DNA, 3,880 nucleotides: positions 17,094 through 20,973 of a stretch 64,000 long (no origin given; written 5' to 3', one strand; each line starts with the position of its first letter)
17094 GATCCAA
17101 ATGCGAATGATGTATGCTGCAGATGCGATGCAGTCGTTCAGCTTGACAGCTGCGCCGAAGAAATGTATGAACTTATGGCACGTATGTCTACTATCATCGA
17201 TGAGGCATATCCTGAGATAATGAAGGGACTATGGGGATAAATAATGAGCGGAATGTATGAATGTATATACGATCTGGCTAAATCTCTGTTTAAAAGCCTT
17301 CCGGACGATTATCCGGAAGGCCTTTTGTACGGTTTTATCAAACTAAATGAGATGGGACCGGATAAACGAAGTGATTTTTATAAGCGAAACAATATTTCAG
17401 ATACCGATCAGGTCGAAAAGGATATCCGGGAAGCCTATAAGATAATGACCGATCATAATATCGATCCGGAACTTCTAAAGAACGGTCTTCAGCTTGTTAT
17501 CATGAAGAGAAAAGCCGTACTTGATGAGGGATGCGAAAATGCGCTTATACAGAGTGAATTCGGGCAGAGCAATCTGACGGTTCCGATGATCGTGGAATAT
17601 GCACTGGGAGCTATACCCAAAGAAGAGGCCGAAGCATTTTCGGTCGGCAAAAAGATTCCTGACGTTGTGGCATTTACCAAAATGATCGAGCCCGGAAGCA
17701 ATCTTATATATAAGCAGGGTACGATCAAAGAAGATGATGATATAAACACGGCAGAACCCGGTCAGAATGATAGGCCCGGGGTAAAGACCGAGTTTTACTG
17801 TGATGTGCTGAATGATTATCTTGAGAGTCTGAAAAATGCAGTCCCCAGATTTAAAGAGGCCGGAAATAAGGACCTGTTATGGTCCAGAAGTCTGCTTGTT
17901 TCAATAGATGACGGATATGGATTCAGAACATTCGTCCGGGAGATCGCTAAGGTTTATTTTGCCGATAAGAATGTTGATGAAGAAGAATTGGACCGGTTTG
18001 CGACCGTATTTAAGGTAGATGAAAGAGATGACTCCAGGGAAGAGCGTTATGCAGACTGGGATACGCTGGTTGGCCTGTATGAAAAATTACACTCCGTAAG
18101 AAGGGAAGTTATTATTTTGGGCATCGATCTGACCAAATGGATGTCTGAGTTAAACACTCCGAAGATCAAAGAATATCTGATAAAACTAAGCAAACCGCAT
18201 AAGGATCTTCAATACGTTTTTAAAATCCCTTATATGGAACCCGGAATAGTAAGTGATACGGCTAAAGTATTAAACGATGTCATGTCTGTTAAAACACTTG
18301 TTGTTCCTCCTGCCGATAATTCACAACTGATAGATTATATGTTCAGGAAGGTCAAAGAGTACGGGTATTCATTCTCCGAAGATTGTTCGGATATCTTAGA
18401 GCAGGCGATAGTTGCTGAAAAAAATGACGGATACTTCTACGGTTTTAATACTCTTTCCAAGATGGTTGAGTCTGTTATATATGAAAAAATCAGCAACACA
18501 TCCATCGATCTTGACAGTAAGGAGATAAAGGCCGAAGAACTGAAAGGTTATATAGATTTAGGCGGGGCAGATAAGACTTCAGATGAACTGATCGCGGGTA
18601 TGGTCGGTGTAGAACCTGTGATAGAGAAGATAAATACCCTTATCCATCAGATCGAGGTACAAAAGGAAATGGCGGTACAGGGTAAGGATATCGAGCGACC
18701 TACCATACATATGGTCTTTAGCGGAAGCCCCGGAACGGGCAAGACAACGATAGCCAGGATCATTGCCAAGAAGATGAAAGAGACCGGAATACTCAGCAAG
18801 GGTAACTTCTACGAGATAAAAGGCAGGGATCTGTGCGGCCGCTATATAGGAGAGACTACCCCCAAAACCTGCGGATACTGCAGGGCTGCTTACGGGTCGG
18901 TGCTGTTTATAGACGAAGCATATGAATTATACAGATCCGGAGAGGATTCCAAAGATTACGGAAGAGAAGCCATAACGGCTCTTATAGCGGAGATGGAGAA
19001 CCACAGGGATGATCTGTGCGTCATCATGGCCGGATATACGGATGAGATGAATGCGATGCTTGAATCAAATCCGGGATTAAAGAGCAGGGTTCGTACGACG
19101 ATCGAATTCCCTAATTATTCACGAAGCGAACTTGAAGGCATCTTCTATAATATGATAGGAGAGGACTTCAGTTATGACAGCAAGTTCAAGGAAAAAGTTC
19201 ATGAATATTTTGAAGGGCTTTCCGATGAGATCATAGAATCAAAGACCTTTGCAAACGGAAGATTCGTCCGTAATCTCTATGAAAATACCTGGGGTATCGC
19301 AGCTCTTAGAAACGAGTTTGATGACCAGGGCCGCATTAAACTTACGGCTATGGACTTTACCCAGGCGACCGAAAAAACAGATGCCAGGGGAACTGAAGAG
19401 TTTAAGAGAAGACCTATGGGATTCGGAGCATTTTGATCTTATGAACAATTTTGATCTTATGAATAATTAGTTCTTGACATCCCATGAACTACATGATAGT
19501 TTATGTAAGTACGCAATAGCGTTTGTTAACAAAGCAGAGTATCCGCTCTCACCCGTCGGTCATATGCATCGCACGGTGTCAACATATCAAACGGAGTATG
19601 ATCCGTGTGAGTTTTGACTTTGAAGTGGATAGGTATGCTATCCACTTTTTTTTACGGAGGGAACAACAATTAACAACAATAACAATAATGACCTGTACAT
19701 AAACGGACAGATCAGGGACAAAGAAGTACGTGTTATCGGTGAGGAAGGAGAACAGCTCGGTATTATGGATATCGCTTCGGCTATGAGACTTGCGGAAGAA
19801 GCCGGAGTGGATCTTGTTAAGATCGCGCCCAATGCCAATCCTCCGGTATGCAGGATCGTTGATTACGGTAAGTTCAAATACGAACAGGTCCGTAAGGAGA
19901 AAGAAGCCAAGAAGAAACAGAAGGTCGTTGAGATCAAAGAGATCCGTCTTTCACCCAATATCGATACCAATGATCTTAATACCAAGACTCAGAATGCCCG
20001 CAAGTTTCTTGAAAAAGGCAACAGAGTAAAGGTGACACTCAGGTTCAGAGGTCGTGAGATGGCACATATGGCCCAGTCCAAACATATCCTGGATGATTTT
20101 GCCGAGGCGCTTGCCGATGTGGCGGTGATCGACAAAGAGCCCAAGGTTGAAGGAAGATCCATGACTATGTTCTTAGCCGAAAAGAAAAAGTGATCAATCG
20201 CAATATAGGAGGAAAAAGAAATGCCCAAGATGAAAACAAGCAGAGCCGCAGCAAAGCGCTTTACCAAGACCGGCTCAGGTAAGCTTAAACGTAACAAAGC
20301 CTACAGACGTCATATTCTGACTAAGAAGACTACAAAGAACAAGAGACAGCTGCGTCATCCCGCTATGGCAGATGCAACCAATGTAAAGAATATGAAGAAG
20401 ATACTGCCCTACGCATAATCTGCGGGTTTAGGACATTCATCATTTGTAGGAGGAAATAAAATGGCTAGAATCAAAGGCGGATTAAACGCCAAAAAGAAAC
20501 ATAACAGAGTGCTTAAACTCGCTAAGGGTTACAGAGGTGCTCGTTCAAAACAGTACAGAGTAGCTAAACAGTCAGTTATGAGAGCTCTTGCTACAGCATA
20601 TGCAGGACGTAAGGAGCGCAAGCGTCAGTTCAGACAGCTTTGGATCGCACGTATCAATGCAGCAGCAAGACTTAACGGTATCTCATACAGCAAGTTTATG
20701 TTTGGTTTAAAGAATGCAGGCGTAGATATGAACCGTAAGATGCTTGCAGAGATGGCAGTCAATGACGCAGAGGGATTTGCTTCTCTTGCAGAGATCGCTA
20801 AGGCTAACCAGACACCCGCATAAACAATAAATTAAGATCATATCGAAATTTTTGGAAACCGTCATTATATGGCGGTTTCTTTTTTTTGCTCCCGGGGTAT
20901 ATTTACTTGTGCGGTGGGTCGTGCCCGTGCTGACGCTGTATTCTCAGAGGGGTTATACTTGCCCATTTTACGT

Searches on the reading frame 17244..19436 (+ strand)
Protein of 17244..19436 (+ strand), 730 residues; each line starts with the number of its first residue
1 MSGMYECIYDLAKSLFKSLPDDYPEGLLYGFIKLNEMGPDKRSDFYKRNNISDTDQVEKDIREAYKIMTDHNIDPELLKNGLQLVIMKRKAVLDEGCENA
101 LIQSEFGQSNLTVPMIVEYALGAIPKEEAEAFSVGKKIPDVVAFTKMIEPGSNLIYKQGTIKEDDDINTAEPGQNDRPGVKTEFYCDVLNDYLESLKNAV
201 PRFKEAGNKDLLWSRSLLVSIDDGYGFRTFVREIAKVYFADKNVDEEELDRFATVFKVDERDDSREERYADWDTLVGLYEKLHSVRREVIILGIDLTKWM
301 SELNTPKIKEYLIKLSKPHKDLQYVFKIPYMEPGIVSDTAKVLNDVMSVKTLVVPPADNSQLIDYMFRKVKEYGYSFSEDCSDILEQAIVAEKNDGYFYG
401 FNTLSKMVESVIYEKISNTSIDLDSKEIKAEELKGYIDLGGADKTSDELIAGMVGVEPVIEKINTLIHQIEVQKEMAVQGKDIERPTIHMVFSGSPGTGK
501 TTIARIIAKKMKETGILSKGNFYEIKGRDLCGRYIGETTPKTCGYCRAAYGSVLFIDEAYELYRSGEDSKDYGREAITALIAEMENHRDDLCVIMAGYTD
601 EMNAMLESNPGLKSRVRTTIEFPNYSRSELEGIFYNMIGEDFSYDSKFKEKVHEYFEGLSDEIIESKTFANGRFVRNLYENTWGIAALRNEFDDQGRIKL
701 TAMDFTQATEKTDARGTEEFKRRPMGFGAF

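Call 66: search_protein_families(library=pfam, proteins=[window:17244-19436:+], max_evalue=0.0001)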
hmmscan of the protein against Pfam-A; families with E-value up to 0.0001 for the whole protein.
window:17244-19436:+ (730 aa): 4 families
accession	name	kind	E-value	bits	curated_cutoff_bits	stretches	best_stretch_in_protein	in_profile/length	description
PF00004.35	AAA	-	4.2e-19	69.7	21.2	1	490-623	1-130/131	ATPase family associated with various cellular activities (AAA)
PF05496.18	RuvB_N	-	2.8e-06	27.6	27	1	465-524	8-70/159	Holliday junction DNA helicase RuvB P-loop domain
PF20720.3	nSTAND3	-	1.1e-05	25.6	27.2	1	490-638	20-153/155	Novel STAND NTPase 3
PF17866.7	AAA_lid_6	-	2.4e-05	24.7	24.3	1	649-683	4-34/60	AAA lid domain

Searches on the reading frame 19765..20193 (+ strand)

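Call 66: search_protein_families(library=pfam, proteins=[window:19765-20193:+], max_evalue=0.0001)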
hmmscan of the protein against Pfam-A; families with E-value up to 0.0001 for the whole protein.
window:19765-20193:+ (142 aa): 2 families
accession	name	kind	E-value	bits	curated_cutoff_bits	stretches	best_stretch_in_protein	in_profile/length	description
PF00707.27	IF3_C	-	1.7e-37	127.6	34.8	1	55-140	1-86/86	Translation initiation factor IF-3, C-terminal domain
PF05198.21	IF3_N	-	3.5e-21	75.6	26.9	1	1-48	23-70/70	Translation initiation factor IF-3, N-terminal domain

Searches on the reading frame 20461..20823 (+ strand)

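Call 66: search_protein_families(library=pfam, proteins=[window:20461-20823:+], max_evalue=0.0001)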
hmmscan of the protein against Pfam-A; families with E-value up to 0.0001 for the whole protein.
window:20461-20823:+ (120 aa): 1 family
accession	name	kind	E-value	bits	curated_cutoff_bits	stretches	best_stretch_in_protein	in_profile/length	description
PF00453.23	Ribosomal_L20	-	1.8e-44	150.7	30.8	1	3-109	1-107/107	Ribosomal protein L20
